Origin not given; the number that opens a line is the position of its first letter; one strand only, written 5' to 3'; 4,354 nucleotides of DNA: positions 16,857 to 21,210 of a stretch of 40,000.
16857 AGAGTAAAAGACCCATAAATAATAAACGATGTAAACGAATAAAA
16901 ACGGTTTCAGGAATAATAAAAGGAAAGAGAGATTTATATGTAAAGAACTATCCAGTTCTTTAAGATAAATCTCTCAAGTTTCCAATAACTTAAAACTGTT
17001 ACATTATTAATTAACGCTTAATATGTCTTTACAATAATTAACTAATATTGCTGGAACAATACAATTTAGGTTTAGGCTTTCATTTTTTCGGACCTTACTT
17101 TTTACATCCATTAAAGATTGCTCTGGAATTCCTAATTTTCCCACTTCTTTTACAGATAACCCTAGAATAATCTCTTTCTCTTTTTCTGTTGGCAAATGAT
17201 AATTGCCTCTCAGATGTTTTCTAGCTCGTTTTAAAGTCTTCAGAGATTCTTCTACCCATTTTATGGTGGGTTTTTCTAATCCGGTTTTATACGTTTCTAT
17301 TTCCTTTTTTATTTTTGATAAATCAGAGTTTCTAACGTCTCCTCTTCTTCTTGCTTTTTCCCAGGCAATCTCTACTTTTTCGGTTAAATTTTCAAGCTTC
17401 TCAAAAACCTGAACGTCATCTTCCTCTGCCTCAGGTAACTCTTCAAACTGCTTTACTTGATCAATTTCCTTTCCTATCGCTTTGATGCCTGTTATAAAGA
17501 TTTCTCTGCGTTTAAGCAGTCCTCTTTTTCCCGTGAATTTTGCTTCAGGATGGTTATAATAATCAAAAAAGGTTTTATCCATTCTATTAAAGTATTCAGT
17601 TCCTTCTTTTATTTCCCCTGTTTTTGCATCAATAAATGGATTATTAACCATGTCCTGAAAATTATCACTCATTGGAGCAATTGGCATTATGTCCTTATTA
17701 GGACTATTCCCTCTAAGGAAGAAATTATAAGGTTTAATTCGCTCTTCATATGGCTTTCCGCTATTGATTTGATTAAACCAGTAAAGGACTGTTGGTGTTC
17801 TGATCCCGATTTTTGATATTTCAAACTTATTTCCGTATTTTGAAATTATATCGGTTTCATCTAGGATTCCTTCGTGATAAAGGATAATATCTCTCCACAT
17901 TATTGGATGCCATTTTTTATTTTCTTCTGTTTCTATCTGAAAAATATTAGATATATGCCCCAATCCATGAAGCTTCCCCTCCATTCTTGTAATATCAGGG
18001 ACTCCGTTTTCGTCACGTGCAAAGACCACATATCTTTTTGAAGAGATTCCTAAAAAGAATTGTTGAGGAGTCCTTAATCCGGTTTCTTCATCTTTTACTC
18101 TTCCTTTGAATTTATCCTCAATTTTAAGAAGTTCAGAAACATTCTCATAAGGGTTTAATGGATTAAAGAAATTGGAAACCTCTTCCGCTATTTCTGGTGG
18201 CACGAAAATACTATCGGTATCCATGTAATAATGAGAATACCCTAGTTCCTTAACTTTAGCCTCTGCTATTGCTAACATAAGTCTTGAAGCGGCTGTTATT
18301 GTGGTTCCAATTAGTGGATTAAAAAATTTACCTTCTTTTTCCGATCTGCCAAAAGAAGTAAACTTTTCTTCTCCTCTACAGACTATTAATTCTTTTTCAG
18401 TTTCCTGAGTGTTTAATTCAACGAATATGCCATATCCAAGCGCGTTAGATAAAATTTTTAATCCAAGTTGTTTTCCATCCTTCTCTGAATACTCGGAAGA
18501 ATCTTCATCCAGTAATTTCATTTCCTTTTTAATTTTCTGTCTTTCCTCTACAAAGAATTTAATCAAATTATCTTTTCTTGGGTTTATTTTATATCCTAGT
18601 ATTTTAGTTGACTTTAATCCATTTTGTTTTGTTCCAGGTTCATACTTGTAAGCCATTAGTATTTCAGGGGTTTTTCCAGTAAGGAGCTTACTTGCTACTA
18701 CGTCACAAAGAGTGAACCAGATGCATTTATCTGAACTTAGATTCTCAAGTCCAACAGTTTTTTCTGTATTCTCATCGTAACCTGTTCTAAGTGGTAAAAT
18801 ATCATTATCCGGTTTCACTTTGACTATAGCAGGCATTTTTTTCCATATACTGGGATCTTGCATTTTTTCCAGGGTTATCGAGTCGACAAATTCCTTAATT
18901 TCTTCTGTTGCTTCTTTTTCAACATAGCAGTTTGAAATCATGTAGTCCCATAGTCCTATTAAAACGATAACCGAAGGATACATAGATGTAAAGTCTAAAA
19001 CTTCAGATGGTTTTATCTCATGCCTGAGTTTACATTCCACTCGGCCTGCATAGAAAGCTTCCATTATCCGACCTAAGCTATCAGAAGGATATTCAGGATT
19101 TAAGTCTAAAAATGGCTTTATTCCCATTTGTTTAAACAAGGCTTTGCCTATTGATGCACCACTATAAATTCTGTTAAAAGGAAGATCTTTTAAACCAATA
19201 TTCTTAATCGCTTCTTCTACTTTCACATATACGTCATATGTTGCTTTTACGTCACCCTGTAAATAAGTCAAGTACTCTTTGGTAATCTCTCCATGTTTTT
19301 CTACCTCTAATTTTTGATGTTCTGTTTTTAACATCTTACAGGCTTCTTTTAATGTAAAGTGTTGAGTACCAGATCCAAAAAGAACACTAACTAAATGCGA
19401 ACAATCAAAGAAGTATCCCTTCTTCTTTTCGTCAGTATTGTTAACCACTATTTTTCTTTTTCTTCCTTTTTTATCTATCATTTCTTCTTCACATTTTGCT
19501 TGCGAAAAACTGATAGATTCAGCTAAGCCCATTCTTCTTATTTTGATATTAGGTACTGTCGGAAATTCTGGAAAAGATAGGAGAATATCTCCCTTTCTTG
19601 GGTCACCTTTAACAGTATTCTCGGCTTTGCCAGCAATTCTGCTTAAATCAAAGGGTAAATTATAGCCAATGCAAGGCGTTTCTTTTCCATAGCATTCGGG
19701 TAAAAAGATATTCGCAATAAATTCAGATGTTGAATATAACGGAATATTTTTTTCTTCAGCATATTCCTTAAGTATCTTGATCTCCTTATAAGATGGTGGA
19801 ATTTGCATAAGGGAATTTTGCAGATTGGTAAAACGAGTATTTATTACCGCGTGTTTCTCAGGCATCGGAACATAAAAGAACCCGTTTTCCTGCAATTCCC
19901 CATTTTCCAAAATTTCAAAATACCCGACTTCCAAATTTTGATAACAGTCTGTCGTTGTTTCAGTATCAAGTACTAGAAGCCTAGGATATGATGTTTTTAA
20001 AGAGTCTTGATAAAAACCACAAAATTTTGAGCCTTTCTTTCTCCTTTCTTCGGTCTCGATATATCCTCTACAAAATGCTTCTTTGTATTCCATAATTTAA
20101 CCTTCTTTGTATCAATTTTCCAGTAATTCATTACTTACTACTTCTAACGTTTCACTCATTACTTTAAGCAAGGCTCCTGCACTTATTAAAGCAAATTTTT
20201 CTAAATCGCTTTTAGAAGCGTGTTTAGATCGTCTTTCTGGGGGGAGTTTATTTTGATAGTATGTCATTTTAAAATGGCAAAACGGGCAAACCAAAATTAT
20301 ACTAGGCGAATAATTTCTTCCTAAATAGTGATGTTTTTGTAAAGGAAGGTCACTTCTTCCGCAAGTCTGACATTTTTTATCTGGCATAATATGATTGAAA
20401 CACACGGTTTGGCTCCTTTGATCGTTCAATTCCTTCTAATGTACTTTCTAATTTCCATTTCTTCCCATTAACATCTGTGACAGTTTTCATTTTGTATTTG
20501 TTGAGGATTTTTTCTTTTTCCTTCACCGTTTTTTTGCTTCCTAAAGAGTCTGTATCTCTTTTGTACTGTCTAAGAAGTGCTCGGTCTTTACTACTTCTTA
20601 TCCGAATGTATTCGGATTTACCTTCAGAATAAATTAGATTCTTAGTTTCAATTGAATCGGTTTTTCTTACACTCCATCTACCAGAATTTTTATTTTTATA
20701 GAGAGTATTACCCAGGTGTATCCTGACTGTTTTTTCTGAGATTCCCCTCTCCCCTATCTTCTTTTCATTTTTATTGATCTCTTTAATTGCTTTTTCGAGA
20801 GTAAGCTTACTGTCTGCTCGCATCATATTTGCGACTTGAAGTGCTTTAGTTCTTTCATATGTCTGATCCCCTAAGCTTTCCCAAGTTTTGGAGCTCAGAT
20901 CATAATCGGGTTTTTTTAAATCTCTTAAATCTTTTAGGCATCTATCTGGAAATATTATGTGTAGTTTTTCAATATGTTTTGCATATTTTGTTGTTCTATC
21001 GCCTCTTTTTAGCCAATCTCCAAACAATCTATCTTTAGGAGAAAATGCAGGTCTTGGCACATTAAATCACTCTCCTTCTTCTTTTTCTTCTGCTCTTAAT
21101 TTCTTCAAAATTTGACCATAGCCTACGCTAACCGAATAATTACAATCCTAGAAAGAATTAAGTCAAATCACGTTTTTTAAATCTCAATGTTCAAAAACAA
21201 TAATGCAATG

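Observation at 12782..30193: Complete 17.4-kb casposon: solo Cas1 plus PolB core, ~315-bp TIRs and a 14-bp target-site duplication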

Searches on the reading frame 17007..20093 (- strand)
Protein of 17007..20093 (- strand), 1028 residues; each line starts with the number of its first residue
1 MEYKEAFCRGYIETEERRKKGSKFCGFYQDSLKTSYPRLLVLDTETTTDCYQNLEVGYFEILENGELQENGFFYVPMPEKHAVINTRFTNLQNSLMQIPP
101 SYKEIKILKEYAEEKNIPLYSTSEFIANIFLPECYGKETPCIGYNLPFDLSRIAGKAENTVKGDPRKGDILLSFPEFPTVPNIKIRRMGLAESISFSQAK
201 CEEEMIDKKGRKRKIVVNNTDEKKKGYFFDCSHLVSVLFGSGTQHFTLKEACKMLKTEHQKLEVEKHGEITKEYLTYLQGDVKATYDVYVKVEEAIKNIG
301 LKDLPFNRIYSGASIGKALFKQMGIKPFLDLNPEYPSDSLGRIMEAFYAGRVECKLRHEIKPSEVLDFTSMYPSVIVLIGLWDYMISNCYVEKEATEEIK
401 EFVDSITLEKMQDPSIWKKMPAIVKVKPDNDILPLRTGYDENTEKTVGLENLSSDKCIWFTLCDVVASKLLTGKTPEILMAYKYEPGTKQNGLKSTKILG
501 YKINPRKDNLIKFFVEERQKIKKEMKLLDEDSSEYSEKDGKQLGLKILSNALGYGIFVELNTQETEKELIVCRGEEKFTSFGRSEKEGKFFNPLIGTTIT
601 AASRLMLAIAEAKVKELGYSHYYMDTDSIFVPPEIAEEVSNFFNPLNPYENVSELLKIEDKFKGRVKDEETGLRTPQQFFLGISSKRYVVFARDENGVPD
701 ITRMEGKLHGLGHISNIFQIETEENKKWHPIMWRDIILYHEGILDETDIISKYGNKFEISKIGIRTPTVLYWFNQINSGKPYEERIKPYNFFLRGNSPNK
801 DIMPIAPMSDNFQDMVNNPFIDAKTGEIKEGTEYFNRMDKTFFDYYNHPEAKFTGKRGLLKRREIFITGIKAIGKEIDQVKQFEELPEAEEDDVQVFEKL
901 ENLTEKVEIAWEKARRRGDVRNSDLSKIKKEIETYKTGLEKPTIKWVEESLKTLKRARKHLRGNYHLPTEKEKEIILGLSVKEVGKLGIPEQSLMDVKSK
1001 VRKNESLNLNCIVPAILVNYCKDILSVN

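Call 7: search_protein_families(library=pfam, proteins=[window:17007-20093:-], max_evalue=0.01)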
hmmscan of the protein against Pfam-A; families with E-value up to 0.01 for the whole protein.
window:17007-20093:- (1028 aa): 2 families
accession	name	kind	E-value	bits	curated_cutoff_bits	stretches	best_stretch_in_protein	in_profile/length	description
PF03175.18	DNA_pol_B_2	-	2.2e-09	37.2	25.8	1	257-377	123-246/468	DNA polymerase type B, organellar and viral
PF00136.26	DNA_pol_B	-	5.9e-07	29.1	23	1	510-632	123-235/453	DNA polymerase family B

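Call 47: find_homologous_proteins(query=window:17007-20093:-, max_evalue=1e-10)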
Query window:17007-20093:- (1028 aa): 339 proteins with E <= 1e-10 among 8000 candidates; the best 120 are listed.
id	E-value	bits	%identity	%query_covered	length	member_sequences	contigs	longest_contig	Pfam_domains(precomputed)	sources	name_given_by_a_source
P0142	0.0e+0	2348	100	100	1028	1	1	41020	PF03175.19,PF00136.27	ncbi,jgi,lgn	ncbi:MAG TPA: DNA polymerase [Methanosarcina sp.]|jgi:hypothetical protein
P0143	0.0e+0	1382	63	98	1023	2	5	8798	PF03175.19,PF00136.27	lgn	-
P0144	0.0e+0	1379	64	98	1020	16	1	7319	PF00136.27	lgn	-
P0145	0.0e+0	1367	63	100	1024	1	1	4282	PF03175.19,PF00136.27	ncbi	-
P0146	0.0e+0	1347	62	98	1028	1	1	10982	PF03175.19,PF00136.27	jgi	jgi:hypothetical protein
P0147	0.0e+0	1343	66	91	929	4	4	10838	PF00136.27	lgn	-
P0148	0.0e+0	1317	60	100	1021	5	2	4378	PF03175.19,PF00136.27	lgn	-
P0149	0.0e+0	1304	64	92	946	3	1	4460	PF03175.19,PF00136.27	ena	-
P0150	0.0e+0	1281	58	98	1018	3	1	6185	PF03175.19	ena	-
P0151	0.0e+0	1265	59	100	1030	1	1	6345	PF03175.19,PF00136.27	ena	-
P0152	0.0e+0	1238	62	91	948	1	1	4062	PF03175.19,PF00136.27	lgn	-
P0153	0.0e+0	1121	61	83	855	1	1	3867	PF03175.19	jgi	-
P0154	0.0e+0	1024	50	100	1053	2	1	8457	-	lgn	-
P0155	4.6e-267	907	49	87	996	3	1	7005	-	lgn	-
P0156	3.9e-244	831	63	60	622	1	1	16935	PF18136.7,PF03175.19,PF00136.27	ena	-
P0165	1.7e-227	776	43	98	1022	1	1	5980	PF03175.19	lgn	-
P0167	8.4e-198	678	38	99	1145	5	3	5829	PF03175.19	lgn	-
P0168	2.5e-192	660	41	92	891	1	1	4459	PF00136.27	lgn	-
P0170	1.8e-186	640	40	91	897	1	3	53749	PF00136.27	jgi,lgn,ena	-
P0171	1.2e-185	638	40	86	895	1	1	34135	PF00136.27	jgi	jgi:hypothetical protein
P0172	2.4e-185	637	40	86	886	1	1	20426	PF03175.19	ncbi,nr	ncbi:hypothetical protein HNV12_16100 [Methanococcoides sp. SA1]|nr:hypothetical protein [Methanococ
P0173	5.4e-185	635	40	87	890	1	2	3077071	PF00136.27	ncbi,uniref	ncbi:hypothetical protein [Methanolobus sp. ZRKC5]|uniref:hypothetical protein n=1 Tax=unclassified 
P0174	1.6e-182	627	39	90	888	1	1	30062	PF03175.19,PF00136.27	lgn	-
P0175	2.0e-182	627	39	91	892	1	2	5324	PF03175.19,PF00136.27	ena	-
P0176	1.4e-179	618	38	89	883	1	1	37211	PF03175.19,PF00136.27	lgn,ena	-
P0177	2.3e-179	617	39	89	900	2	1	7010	PF00136.27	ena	-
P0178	3.1e-178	613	38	90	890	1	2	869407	PF03175.19,PF00136.27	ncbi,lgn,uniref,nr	ncbi:DNA polymerase [Methanococcoides alaskense]|uniref:DNA polymerase n=1 Tax=Methanococcoides alas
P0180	3.3e-173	596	39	82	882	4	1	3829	PF03175.19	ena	-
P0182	2.3e-172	594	39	82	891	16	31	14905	PF03175.19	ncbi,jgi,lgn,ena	-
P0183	3.5e-169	583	38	89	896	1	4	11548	PF00136.27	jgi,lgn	jgi:hypothetical protein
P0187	1.5e-162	561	38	82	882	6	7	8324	PF03175.19,PF00136.27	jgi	jgi:hypothetical protein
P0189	1.8e-158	548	36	89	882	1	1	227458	PF03175.19,PF00136.27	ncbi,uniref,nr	ncbi:DNA polymerase [Methanoculleus sediminis]|uniref:DNA-directed DNA polymerase n=1 Tax=Methanocul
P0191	6.0e-156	539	38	83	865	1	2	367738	PF00136.27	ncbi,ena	-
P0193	2.5e-154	534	37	88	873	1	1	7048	PF03175.19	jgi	jgi:hypothetical protein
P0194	6.9e-154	533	38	88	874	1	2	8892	PF00136.27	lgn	-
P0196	2.4e-153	531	34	87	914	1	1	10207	PF00136.27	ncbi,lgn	-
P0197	3.3e-153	530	36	84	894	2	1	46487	PF03175.19,PF00136.27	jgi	-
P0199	3.3e-151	524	35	90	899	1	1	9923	PF03175.19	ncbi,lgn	-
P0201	6.8e-151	523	36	86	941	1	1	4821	PF00136.27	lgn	-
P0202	7.2e-151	522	37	90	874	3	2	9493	PF00136.27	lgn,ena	-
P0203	4.5e-150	520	38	83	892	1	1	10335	PF00136.27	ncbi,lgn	ncbi:MAG: hypothetical protein ACOCUR_00310 [Nanoarchaeota archaeon]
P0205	1.1e-148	515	35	87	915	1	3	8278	PF03175.19,PF00136.27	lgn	-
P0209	3.3e-147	510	39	75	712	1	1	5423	PF00136.27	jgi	jgi:DNA polymerase elongation subunit (family B)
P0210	2.1e-145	504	36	86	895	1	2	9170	PF03175.19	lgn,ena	-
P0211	1.1e-144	502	36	82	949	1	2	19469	PF03175.19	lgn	-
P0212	1.8e-144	501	34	89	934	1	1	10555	PF00136.27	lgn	-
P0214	8.0e-144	499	35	85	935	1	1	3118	PF03175.19,PF00136.27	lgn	-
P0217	5.3e-140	487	34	93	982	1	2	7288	PF03175.19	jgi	-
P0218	5.4e-140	486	36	76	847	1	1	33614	PF00136.27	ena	-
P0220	2.7e-139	484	35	85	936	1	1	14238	PF03175.19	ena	-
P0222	1.1e-137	479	32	91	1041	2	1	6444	PF03175.19,PF01381.29,PF13560.13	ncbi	-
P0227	3.5e-134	467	35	85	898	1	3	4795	PF00136.27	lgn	-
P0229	4.6e-133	464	32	91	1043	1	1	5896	PF03175.19,PF01381.29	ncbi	-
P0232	9.2e-131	456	33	88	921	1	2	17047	PF03175.19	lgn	-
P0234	1.7e-129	452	34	87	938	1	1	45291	PF03175.19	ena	-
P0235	3.0e-129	451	36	82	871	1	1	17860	PF03175.19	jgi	jgi:hypothetical protein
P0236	9.7e-129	449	35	85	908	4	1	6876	PF00136.27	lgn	-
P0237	3.6e-126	441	35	85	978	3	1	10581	PF03175.19,PF00136.27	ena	-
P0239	9.5e-126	439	34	86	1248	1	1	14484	PF03175.19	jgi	-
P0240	4.3e-123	431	35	83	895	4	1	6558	PF00136.27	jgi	jgi:hypothetical protein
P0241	6.6e-123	430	34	82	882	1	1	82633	PF03175.19,PF00136.27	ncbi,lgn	-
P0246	2.0e-121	425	32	86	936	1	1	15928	PF03175.19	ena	-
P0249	2.0e-120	422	35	85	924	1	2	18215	PF00136.27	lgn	-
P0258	3.7e-118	414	35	82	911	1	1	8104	PF00136.27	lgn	-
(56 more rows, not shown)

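Call 49: find_encoding_contigs(protein=P0142, flank=10000, max_places=4)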
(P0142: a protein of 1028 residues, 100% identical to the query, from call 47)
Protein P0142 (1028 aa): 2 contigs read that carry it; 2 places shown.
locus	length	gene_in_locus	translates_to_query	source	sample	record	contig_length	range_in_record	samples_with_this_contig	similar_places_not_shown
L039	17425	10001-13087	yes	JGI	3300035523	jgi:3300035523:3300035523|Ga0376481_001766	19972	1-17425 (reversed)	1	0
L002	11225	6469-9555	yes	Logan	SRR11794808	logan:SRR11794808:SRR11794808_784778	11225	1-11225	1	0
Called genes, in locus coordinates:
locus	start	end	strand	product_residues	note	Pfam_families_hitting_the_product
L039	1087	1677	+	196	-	-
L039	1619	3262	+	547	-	-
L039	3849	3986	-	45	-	-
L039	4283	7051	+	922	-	PF24885:TPR_NPHP3, PF13374:TPR_10, PF13424:TPR_12, PF24885:TPR_NPHP3, PF13374:TPR_10, PF13424:TPR_12, PF13374:TPR_10, PF13424:TPR_12, +18 more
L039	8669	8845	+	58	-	-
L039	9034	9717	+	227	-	-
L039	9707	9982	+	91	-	-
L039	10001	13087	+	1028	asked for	PF03175:DNA_pol_B_2, PF00136:DNA_pol_B (faint)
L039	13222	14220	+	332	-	PF01867:Cas_Cas1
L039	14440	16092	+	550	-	PF02985:HEAT (faint), PF13646:HEAT_2 (weak)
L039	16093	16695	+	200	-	-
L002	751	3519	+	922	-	PF24885:TPR_NPHP3, PF13374:TPR_10, PF13424:TPR_12, PF24885:TPR_NPHP3, PF13374:TPR_10, PF13424:TPR_12, PF13374:TPR_10, PF13424:TPR_12, +18 more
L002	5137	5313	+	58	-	-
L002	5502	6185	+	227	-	-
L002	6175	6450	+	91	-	-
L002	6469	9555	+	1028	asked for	PF03175:DNA_pol_B_2, PF00136:DNA_pol_B (faint)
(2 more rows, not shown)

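Call 84: search_protein_families(library=ncbifam, proteins=[window:17007-20093:-], max_evalue=0.01)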
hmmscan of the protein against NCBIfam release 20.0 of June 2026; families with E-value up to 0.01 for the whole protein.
window:17007-20093:- (1028 aa): 2 families
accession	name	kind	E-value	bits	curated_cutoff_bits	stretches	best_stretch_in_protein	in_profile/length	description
NF004421.0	PRK05762.1-2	equivalog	0.00011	20.6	570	1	587-632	518-563/795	DNA polymerase II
NF004417.0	PRK05761.1-3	equivalog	0.00031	18.8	780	0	364-404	502-541/858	DNA-directed DNA polymerase I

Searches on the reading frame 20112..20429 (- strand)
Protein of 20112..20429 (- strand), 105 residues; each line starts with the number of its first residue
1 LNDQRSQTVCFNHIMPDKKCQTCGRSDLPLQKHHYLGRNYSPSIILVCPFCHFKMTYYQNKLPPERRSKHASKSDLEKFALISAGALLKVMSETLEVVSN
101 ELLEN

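Call 7: search_protein_families(library=pfam, proteins=[window:20112-20429:-], max_evalue=0.01)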
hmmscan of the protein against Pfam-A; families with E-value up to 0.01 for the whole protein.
window:20112-20429:- (105 aa): 0 families

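Call 56: search_protein_families(library=padloc, proteins=[window:20112-20429:-], max_evalue=0.01)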
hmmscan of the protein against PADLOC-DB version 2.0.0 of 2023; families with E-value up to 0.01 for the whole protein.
window:20112-20429:- (105 aa): 0 families

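Call 57: search_protein_families(library=pfam, proteins=[window:20112-20429:-], max_evalue=10)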
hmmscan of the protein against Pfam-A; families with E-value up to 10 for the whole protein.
window:20112-20429:- (105 aa): 1 family
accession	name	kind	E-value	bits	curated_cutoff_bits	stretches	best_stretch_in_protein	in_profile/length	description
PF18319.7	Zn_ribbon_PriA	-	0.5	10.8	26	1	48-60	1-13/27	PriA DNA helicase Cys-rich region (CRR) domain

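Call 80: search_solved_structures(query=A2, max_evalue=10)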
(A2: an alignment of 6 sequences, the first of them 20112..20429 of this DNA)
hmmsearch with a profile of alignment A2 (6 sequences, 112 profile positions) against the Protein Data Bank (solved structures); distinct sequences matched with E-value up to 10: 15.
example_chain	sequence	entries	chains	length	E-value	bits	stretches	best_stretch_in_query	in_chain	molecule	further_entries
9k2z_A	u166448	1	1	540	0.005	20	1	12-58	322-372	HfmIscB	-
9nvu_P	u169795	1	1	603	0.04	17.1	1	14-57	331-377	OrufIscB-REC-swap 49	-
6ghc_A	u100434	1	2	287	0.054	16.7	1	17-63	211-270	5-methylcytosine-specific restriction enzyme A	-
5o6t_A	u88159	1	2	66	0.068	16.4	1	8-63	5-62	E3 ubiquitin-protein ligase XIAP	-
4ic2_A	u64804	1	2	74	0.083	16.1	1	7-63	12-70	E3 ubiquitin-protein ligase XIAP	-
2ecg_A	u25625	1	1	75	0.085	16.1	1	8-63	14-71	Baculoviral IAP repeat-containing protein 4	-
8w5a_A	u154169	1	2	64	0.089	16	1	9-63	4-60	E3 ubiquitin-protein ligase XIAP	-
8w59_A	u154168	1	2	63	0.092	16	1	9-63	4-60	E3 ubiquitin-protein ligase XIAP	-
4ic3_A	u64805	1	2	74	0.092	16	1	7-63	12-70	E3 ubiquitin-protein ligase XIAP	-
9o8u_D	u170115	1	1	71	0.46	13.7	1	21-62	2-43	1-methyl alkyl succinate synthase subunit Mas E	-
5zmm_A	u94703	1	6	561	0.61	13.3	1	46-69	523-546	Uncharacterized protein McrA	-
8fm1_A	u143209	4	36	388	1.8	11.8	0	42-59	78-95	SAVED domain-containing protein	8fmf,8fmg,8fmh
9dif_A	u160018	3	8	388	1.8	11.8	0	42-59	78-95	HNH endonuclease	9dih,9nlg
2yt5_A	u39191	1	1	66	6.2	10.1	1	20-60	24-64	Metal-response element-binding transcription factor 2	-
2jox_A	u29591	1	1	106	9.8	9.4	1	22-60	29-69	Churchill protein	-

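Call 84: search_protein_families(library=ncbifam, proteins=[window:20112-20429:-], max_evalue=0.01)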
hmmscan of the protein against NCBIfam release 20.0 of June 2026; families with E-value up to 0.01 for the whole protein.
window:20112-20429:- (105 aa): 0 families

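Call 85: search_protein_families(library=phrogs, proteins=[window:20112-20429:-], max_evalue=0.001)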
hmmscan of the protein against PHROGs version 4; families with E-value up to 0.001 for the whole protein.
window:20112-20429:- (105 aa): 0 families

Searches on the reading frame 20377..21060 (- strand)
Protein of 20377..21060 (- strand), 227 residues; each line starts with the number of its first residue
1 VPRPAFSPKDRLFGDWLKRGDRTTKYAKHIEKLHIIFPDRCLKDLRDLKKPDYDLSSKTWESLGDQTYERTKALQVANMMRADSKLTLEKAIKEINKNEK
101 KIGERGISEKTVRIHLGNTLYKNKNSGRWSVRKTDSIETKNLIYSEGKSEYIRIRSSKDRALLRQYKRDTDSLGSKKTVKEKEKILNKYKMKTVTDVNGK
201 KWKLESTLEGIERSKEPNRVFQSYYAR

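Call 7: search_protein_families(library=pfam, proteins=[window:20377-21060:-], max_evalue=0.01)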
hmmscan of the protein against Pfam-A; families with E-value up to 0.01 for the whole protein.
window:20377-21060:- (227 aa): 0 families

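Call 56: search_protein_families(library=padloc, proteins=[window:20377-21060:-], max_evalue=0.01)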
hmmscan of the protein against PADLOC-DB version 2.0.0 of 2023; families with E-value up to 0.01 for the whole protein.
window:20377-21060:- (227 aa): 0 families

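Call 57: search_protein_families(library=pfam, proteins=[window:20377-21060:-], max_evalue=10)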
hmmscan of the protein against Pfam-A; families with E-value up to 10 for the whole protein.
window:20377-21060:- (227 aa): 3 families
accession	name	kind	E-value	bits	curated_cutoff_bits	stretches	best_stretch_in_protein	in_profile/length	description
PF18530.7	Swi6_N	-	0.063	13.9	33.8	1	161-203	34-78/103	Swi6 N-terminal domain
PF00196.25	GerE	-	0.091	12.9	23.5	1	106-122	28-44/57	Bacterial regulatory proteins, luxR family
PF24388.1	Permuted_GreAB-C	-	0.097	12.8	27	1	192-206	27-41/54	Permuted GreAB-C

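Call 81: search_solved_structures(query=A3, max_evalue=10)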
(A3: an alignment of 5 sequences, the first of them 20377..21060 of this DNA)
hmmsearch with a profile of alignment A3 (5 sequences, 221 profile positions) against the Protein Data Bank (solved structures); distinct sequences matched with E-value up to 10: 31.
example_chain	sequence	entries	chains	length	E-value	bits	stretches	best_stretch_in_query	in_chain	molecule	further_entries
4ylg_A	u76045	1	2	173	0.019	17.7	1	114-183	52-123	ADP-ribosylation factor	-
4y0v_A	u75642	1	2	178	0.02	17.6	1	114-183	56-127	ADP-ribosylation factor 1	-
4fme_C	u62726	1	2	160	0.032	17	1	105-176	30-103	ADP-ribosylation factor 6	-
3n5c_A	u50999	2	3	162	0.033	16.9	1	105-176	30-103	ADP-ribosylation factor 6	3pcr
1e0s_A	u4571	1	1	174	0.034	16.9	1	105-176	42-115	ADP-ribosylation factor 6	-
2a5d_A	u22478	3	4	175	0.034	16.9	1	105-176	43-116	ADP-ribosylation factor 6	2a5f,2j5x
7xrd_A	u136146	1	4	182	0.037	16.7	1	105-176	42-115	ADP-ribosylation factor 6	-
3tjz_A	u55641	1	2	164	0.04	16.6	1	111-170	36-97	ADP-ribosylation factor 1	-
1mr3_F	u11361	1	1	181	0.047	16.4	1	111-171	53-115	ADP-ribosylation factor 2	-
5a1u_A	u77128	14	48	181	0.048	16.4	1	111-170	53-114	ADP-RIBOSYLATION FACTOR 1 | ARF1 isoform 1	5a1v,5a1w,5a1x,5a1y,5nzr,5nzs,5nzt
2k5u_A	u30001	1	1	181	0.048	16.4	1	111-170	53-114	ADP-ribosylation factor 1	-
2w83_A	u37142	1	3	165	0.068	15.9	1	105-176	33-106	ADP-RIBOSYLATION FACTOR 6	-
4kax_A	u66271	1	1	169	0.072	15.8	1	105-176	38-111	ADP-ribosylation factor 6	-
2a5g_A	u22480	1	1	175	0.073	15.8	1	105-176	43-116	ADP-ribosylation factor 6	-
3vhx_A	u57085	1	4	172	0.077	15.7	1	105-176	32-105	ADP-ribosylation factor 6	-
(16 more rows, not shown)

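Call 84: search_protein_families(library=ncbifam, proteins=[window:20377-21060:-], max_evalue=0.01)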
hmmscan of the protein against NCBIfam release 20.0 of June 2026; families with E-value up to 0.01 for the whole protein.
window:20377-21060:- (227 aa): 0 families

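Call 85: search_protein_families(library=phrogs, proteins=[window:20377-21060:-], max_evalue=0.001)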
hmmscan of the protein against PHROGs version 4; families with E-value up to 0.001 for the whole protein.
window:20377-21060:- (227 aa): 0 families
